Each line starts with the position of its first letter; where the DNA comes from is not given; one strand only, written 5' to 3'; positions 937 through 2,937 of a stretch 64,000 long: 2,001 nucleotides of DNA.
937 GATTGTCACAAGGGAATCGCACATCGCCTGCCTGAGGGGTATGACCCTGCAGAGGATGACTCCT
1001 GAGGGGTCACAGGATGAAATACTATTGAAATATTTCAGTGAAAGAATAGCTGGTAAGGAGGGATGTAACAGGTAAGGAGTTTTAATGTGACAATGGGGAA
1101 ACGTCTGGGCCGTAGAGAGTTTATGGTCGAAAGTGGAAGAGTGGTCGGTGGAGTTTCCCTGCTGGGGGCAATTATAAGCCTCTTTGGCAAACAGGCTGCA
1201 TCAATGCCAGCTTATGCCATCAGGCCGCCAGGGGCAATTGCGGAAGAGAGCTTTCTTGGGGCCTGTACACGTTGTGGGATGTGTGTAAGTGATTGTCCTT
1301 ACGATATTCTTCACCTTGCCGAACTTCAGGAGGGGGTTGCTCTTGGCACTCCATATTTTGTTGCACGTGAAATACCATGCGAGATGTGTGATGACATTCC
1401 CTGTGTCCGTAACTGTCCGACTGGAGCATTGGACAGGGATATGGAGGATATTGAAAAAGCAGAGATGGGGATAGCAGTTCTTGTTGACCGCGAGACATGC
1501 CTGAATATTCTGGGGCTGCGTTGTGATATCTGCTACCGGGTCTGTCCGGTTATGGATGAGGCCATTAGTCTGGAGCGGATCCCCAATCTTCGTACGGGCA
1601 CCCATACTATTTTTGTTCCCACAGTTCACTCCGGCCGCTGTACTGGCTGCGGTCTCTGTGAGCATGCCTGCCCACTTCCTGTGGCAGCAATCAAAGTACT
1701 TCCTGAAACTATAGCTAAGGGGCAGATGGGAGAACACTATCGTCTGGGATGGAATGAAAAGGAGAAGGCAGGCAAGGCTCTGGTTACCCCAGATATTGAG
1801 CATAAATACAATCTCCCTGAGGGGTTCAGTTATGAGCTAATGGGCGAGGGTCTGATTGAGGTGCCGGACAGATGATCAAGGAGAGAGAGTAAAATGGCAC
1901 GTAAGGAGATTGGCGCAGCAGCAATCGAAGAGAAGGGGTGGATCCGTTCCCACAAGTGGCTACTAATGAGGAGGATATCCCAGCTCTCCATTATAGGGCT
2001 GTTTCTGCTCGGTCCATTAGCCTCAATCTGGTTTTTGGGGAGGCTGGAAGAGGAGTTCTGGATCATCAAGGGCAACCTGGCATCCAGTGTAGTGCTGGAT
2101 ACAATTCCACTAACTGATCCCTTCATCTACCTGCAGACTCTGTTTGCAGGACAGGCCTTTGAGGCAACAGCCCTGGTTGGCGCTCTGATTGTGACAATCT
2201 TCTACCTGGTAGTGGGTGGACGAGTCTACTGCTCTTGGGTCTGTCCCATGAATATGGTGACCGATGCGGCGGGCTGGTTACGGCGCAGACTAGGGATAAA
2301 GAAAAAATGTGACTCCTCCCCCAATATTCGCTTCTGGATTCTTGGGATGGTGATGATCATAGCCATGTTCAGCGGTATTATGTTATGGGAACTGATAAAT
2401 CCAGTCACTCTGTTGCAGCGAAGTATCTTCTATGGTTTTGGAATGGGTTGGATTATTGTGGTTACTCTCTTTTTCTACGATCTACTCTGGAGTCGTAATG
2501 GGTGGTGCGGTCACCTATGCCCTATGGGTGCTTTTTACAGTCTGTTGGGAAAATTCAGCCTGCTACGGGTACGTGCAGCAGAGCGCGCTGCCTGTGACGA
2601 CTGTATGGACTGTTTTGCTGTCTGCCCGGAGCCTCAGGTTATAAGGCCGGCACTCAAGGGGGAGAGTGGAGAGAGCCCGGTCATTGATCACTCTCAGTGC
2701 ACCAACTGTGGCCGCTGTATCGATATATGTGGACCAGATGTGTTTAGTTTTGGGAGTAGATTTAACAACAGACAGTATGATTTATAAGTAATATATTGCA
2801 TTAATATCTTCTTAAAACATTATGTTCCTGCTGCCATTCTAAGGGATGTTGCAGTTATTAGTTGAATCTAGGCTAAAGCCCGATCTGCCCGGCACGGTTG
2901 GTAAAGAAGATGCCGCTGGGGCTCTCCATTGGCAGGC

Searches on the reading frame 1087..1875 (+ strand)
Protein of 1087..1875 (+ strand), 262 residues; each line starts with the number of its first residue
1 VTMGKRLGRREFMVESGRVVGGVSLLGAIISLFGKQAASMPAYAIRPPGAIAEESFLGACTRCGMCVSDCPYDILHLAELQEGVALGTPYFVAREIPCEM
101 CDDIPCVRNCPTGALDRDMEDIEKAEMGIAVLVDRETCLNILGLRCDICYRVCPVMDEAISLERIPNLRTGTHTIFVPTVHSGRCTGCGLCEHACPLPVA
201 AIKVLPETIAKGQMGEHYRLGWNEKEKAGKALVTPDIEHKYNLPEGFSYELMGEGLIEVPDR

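Call 54: search_protein_families(library=pfam, max_evalue=0.00001, proteins=[window:1087-1875:+])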
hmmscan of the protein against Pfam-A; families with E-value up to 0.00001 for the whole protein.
window:1087-1875:+ (262 aa): 12 families
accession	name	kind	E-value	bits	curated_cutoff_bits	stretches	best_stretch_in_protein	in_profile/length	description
PF12838.12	Fer4_7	-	2.4e-15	57.2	27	2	60-114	2-52/52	4Fe-4S dicluster domain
PF00037.32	Fer4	-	1.4e-12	47.2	21.1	0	179-196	2-19/24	4Fe-4S binding domain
PF13237.11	Fer4_10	-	2.6e-12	46.9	25.5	0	182-202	6-22/53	4Fe-4S dicluster domain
PF12837.12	Fer4_6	-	3.1e-10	39.9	25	0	59-74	8-23/24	4Fe-4S binding domain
PF13187.11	Fer4_9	-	1.5e-09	38.1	27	0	59-114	1-51/52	4Fe-4S dicluster domain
PF13484.11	Fer4_16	-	3.9e-09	37.6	30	0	60-78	2-20/66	4Fe-4S double cluster binding domain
PF13183.11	Fer4_8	-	2.5e-08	34.8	27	0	56-74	50-68/68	4Fe-4S dicluster domain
PF12797.12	Fer4_2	-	2.6e-07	30.6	24.5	0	178-196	3-21/22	4Fe-4S binding domain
PF14697.11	Fer4_21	-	5.7e-07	30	35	0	179-197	35-53/59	4Fe-4S dicluster domain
PF25160.1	LdpA_Fe-S-bd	-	6.3e-07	29.5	27.6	0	41-77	8-45/49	LdpA Fe-S cluster-binding domain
PF12800.12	Fer4_4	-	9.3e-07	29.1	24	0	184-196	3-15/17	4Fe-4S binding domain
PF13534.11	Fer4_17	-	3.6e-06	27.9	22.2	0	48-74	34-60/61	4Fe-4S dicluster domain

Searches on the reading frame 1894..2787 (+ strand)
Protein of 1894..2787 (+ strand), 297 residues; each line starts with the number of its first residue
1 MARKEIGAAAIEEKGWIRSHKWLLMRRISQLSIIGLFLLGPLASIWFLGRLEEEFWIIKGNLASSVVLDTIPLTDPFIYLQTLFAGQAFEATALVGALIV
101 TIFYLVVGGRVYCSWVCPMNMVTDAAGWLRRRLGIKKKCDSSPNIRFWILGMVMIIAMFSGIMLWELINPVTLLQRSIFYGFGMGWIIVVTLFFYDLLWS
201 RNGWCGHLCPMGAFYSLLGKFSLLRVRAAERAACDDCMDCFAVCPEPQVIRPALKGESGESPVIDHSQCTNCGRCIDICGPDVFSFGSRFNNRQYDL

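Call 54: search_protein_families(library=pfam, max_evalue=0.00001, proteins=[window:1894-2787:+])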
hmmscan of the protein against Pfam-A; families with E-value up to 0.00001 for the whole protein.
window:1894-2787:+ (297 aa): 5 families
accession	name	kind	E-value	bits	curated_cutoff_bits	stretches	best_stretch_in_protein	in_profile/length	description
PF12801.12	Fer4_5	-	3.3e-17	62.6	22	1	92-136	4-48/48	4Fe-4S binding domain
PF13187.11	Fer4_9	-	1.8e-09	37.9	27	1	205-248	8-50/52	4Fe-4S dicluster domain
PF12837.12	Fer4_6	-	1.2e-07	31.7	25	0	231-250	6-24/24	4Fe-4S binding domain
PF12838.12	Fer4_7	-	2.2e-07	31.7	27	1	234-280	2-49/52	4Fe-4S dicluster domain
PF13237.11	Fer4_10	-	8.6e-06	26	25.5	0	231-279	6-52/53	4Fe-4S dicluster domain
